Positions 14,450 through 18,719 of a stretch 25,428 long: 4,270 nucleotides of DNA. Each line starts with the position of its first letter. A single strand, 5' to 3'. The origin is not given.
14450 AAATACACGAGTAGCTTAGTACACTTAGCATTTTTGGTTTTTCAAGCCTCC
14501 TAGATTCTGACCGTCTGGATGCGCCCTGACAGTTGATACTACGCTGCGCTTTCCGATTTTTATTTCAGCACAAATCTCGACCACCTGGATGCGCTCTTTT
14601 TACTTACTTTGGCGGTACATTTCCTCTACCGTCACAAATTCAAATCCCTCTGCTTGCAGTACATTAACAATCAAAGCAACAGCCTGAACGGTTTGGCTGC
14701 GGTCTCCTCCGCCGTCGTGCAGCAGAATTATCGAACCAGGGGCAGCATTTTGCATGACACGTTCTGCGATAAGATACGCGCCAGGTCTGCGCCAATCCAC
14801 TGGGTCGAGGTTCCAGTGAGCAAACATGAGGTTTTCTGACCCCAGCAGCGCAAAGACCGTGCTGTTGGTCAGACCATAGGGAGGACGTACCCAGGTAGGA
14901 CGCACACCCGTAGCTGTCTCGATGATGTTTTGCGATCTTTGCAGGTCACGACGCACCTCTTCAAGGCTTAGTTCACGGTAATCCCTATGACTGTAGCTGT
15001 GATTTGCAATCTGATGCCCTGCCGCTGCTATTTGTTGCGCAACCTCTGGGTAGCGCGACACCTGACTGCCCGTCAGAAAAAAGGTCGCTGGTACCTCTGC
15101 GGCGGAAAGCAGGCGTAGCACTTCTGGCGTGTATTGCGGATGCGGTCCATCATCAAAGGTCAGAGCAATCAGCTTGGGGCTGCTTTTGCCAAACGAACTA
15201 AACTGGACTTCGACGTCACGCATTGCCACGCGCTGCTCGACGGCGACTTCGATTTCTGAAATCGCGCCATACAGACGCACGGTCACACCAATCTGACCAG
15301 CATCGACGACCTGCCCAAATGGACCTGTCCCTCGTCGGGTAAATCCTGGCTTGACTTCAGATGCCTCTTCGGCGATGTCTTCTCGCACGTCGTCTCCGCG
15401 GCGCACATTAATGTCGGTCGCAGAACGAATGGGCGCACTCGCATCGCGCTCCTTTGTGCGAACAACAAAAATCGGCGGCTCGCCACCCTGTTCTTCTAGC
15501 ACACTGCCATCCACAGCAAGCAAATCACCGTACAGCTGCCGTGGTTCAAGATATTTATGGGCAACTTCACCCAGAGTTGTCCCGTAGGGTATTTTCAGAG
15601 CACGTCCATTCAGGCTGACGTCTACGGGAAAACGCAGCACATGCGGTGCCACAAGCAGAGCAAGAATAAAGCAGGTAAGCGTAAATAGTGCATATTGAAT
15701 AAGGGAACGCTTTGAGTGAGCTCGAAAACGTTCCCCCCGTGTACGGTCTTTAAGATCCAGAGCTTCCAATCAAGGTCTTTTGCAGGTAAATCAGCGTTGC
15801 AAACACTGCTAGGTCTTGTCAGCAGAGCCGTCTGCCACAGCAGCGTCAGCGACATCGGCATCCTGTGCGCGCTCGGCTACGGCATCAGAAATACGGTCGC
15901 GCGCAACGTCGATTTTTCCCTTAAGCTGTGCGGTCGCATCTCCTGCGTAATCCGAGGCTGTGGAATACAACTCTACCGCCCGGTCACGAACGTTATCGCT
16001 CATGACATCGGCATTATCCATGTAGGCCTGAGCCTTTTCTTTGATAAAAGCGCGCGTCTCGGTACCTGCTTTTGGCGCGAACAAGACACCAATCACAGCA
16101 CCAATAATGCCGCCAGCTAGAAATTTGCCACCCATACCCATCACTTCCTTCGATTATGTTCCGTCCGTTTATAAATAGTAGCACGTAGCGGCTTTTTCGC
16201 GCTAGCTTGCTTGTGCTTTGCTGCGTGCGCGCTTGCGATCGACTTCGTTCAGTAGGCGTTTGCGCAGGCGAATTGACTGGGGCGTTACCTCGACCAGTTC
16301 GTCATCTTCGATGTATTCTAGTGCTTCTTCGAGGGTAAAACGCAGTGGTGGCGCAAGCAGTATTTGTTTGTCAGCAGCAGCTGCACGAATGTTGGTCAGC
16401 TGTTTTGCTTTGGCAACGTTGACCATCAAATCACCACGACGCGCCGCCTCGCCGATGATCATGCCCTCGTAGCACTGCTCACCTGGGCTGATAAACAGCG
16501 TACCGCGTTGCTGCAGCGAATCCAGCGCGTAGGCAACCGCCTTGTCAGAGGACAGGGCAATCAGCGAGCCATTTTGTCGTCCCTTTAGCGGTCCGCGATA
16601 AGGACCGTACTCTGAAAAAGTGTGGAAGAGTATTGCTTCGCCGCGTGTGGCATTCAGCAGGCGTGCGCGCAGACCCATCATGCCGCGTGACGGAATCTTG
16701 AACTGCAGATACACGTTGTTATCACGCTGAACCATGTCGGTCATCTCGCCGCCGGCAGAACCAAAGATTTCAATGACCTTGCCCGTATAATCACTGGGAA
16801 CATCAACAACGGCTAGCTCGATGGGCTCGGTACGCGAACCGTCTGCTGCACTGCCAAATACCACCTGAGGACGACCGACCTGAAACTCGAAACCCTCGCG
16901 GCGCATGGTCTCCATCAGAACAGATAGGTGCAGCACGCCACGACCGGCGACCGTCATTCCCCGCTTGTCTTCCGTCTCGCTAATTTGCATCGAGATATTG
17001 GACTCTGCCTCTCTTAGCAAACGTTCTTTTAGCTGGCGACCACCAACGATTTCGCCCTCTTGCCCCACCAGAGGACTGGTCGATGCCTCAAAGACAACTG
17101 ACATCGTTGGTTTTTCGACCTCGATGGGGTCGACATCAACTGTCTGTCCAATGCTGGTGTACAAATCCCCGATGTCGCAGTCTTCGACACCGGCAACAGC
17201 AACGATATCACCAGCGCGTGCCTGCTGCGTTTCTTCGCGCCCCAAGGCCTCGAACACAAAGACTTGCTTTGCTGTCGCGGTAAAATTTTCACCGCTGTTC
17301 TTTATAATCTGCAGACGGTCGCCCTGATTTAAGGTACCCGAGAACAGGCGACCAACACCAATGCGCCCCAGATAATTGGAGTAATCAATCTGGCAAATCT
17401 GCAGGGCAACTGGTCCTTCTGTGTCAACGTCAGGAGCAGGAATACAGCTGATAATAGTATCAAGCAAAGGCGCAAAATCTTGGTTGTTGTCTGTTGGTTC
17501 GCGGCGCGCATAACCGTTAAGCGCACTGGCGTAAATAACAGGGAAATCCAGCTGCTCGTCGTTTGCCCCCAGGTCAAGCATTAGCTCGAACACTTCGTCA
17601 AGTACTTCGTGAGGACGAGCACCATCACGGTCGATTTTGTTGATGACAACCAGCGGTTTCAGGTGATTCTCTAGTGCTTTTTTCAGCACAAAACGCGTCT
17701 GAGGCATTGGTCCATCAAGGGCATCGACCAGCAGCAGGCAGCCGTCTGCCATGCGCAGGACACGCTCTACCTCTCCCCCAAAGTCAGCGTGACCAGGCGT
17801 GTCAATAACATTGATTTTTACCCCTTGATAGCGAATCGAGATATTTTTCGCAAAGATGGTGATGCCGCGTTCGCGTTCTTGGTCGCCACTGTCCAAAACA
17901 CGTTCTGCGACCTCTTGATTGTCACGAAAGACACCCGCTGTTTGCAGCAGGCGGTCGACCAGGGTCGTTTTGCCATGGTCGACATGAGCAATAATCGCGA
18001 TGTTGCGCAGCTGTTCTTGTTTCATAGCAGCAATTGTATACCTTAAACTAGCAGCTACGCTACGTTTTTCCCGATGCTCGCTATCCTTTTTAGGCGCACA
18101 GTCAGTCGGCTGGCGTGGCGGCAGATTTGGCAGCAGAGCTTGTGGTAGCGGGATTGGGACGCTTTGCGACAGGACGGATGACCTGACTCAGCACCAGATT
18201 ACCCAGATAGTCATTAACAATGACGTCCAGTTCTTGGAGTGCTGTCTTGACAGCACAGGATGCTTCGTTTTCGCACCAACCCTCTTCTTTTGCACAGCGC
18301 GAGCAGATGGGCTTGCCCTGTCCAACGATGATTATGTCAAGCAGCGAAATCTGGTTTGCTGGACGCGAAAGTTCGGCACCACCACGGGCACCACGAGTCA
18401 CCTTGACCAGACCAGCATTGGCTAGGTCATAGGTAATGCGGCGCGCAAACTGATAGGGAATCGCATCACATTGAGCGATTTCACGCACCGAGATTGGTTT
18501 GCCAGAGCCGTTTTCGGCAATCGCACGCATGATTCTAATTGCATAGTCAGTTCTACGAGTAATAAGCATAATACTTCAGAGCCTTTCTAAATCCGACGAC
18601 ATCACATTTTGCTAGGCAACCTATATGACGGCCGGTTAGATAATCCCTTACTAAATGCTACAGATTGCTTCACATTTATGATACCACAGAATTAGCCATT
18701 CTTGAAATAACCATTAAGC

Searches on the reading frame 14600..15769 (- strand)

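Call 12: search_protein_families(library=pfam, proteins=[window:14600-15769:-], max_evalue=0.001)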
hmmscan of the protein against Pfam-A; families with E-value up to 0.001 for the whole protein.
window:14600-15769:- (389 aa): 1 family
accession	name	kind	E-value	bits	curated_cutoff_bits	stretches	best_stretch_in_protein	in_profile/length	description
PF01522.26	Polysacc_deac_1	-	6.6e-39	133.1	23.1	1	195-308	3-115/124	Polysaccharide deacetylase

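Call 48: search_protein_families(library=ncbifam, proteins=[window:14600-15769:-], max_evalue=0.01)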
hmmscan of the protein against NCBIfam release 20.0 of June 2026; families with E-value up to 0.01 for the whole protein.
window:14600-15769:- (389 aa): 11 families
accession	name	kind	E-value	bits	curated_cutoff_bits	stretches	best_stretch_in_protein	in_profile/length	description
TIGR02764.1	spore_ybaN_pdaB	equivalog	5.1e-55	186.2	237.4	1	196-384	3-190/191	polysaccharide deacetylase family sporulation protein PdaB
TIGR04243.1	nodulat_NodB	equivalog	9.5e-46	155.8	240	1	200-378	3-193/197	chitooligosaccharide deacetylase NodB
NF045821.1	PgAcgDacpgdA1_Bac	equivalog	1.9e-45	155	400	1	201-389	90-279/282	peptidoglycan-N-acetylglucosamine deacetylase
NF045820.1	PgAcgDacpgdA_Strep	equivalog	1.6e-36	126.1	800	1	182-385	251-448/463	peptidoglycan-N-acetylglucosamine deacetylase PgdA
TIGR02873.1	spore_ylxY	hypoth_equivalog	1.6e-34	119.3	391.5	1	193-384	79-266/268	probable sporulation protein, polysaccharide deacetylase family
TIGR02884.1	spore_pdaA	equivalog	6e-30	104.6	298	1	193-384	31-223/224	delta-lactam-biosynthetic de-N-acetylase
NF045822.1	PgAcgDacpgdA2_Bac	equivalog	4.6e-28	98.3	400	1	191-383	62-260/274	peptidoglycan-N-acetylglucosamine deacetylase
TIGR03006.1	pepcterm_polyde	equivalog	1.8e-16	60.1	276.2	1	214-308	36-131/272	XrtA system polysaccharide deacetylase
TIGR03212.1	uraD_N-term-dom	equivalog_domain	9.6e-10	38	424.6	1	217-292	82-157/297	allantoinase PuuE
NF050820.1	PolSacchBiosHfsH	equivalog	3.5e-07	30.1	400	1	199-304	34-146/249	oligosaccharide deacetylase HfsH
TIGR03938.2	deacetyl_PgaB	equivalog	4.7e-05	21.9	321.9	0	198-254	63-116/621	poly-beta-1,6-N-acetyl-D-glucosamine N-deacetylase PgaB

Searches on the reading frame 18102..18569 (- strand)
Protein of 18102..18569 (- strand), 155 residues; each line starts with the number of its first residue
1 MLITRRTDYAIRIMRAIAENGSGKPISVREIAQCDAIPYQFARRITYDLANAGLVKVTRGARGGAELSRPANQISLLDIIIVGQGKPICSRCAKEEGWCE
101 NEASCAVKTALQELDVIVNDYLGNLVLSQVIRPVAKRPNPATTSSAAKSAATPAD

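Call 12: search_protein_families(library=pfam, proteins=[window:18102-18569:-], max_evalue=0.001)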
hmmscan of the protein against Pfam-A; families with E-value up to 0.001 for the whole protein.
window:18102-18569:- (155 aa): 1 family
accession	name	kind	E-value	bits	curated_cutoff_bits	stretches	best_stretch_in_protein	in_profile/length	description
PF02082.26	Rrf2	-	2.5e-30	105.8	30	1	3-132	1-131/132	Iron-dependent Transcriptional regulator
